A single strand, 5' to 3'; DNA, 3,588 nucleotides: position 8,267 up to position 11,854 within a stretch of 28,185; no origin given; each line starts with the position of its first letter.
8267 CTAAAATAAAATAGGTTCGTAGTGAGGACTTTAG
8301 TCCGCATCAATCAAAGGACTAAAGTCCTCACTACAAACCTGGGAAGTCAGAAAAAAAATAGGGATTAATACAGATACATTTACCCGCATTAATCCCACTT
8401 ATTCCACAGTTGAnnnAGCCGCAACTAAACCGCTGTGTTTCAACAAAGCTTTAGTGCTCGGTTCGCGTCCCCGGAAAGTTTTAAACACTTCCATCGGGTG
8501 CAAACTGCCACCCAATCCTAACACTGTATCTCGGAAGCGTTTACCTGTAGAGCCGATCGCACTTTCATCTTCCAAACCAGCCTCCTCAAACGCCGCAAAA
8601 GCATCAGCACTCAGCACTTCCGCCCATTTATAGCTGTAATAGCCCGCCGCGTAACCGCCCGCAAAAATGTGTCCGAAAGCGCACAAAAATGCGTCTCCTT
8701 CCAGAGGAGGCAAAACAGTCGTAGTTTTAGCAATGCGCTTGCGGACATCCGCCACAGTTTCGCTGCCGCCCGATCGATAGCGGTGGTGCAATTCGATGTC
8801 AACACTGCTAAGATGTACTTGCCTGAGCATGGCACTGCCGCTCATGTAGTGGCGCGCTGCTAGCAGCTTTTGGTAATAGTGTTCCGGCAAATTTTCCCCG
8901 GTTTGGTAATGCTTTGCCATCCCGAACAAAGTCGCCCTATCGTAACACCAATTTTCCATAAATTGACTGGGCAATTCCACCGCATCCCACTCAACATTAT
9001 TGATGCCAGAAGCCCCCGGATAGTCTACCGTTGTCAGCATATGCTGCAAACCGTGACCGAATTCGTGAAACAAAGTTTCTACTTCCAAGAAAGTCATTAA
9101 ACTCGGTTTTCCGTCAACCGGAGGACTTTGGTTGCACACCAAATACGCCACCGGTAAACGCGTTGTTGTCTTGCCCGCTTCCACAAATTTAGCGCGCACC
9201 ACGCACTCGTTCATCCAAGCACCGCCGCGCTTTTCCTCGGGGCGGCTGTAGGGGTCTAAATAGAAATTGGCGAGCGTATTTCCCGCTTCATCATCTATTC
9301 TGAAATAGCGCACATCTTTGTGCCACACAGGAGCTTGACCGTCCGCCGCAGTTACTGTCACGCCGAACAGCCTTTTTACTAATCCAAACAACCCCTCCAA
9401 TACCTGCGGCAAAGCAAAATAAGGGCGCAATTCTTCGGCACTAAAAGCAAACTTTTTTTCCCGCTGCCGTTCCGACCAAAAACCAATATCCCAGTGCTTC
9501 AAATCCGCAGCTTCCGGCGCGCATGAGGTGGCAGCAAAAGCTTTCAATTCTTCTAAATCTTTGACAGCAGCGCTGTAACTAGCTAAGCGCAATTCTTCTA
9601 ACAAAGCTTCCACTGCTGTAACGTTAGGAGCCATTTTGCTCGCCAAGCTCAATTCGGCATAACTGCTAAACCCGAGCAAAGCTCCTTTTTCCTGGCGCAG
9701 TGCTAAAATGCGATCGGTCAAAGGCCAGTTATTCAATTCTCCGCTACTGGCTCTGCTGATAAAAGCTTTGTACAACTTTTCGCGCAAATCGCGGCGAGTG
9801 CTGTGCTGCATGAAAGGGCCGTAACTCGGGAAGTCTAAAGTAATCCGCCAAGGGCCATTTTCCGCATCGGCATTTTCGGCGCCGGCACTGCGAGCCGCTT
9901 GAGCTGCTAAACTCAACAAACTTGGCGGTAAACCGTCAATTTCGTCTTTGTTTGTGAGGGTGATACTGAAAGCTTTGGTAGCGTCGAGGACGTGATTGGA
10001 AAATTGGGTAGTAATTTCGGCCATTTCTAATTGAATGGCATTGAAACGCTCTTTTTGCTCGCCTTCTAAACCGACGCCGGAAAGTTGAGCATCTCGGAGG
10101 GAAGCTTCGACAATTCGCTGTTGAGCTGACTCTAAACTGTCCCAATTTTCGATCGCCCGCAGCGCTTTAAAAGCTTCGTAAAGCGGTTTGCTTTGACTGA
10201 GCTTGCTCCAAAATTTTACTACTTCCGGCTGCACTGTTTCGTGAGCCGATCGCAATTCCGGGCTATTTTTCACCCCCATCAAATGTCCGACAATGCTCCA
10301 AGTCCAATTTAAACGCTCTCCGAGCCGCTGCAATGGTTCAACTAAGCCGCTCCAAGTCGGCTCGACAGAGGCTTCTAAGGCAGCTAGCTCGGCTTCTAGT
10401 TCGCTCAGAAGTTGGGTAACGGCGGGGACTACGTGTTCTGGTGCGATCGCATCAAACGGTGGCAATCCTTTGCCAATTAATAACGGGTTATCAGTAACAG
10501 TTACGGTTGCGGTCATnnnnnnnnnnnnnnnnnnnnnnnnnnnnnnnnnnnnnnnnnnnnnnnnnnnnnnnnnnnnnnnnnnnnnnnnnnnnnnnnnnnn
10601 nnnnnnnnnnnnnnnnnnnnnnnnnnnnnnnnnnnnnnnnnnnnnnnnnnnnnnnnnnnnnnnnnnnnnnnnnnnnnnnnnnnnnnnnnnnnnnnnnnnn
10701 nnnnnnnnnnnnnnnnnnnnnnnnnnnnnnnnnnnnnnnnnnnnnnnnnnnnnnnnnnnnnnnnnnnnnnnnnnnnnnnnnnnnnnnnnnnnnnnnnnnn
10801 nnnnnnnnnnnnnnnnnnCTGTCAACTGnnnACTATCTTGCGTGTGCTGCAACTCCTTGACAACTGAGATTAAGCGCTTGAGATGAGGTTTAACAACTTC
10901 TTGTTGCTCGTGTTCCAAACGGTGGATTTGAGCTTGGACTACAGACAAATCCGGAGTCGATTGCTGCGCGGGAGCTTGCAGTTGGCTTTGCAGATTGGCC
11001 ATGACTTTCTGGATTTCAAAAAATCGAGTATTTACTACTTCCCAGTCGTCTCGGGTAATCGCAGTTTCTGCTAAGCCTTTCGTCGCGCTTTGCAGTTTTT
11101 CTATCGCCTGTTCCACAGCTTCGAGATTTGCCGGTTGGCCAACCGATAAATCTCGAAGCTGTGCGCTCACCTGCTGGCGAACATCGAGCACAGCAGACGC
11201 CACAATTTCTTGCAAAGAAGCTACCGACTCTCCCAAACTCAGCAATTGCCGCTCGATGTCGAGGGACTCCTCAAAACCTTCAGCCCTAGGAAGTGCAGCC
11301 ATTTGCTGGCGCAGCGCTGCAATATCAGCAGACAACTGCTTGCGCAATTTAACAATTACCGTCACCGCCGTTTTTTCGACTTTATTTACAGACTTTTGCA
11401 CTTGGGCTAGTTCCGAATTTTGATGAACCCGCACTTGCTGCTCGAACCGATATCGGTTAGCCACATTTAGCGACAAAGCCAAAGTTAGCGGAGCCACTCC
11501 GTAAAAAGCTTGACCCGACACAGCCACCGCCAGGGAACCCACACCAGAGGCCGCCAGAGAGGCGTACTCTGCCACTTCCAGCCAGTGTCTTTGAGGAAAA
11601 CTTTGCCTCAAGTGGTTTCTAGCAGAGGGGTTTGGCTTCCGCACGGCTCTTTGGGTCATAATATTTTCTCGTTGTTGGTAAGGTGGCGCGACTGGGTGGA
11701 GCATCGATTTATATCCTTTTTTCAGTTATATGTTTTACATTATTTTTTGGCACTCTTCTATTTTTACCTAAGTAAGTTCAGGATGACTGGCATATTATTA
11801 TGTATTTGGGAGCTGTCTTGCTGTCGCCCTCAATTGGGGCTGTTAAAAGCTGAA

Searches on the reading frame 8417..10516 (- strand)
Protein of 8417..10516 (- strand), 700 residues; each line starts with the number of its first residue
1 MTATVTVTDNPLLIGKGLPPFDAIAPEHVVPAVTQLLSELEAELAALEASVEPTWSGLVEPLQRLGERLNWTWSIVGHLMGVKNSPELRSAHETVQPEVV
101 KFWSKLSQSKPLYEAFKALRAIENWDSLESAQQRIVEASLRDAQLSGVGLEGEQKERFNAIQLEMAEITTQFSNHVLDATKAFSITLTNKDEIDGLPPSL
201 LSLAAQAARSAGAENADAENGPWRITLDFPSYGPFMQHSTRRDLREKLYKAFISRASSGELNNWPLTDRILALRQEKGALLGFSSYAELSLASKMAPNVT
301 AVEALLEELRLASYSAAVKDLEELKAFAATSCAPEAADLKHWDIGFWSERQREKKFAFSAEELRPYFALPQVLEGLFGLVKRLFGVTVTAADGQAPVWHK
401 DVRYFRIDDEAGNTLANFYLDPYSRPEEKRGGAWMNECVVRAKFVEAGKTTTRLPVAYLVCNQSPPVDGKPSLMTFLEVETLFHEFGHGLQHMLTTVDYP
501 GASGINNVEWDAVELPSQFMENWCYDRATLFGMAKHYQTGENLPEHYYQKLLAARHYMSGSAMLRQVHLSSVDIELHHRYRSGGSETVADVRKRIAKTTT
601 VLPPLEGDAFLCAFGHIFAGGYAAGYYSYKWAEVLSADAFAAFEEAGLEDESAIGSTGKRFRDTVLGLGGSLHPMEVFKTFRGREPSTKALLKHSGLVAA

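Call 75: search_protein_families(library=pfam, proteins=[window:8417-10516:-], max_evalue=0.001)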
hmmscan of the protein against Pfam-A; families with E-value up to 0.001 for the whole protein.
window:8417-10516:- (700 aa): 2 families
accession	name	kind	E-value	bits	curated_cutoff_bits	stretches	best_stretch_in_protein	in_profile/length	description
PF01432.26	Peptidase_M3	-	2.1e-138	462.9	27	1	235-696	1-456/457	Peptidase family M3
PF19310.4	TOP_N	-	1.2e-57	193.5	27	1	33-155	1-123/123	Neurolysin/Thimet oligopeptidase, N-terminal domain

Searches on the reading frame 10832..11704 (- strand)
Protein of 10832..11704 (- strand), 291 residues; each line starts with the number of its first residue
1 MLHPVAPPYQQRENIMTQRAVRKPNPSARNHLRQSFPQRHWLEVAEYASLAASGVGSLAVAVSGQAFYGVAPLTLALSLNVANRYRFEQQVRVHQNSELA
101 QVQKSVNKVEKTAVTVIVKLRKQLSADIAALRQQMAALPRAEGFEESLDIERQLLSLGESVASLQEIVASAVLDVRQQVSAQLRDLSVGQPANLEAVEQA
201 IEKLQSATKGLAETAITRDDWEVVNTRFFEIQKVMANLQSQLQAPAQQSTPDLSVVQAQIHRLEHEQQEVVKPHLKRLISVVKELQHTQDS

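Call 75: search_protein_families(library=pfam, proteins=[window:10832-11704:-], max_evalue=0.001)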
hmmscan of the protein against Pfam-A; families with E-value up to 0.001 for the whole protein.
window:10832-11704:- (291 aa): 1 family
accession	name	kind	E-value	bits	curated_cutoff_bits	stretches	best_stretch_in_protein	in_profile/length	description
PF19702.4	DUF6200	-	4.8e-05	23.4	26.9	1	171-208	18-55/76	Family of unknown function (DUF6200)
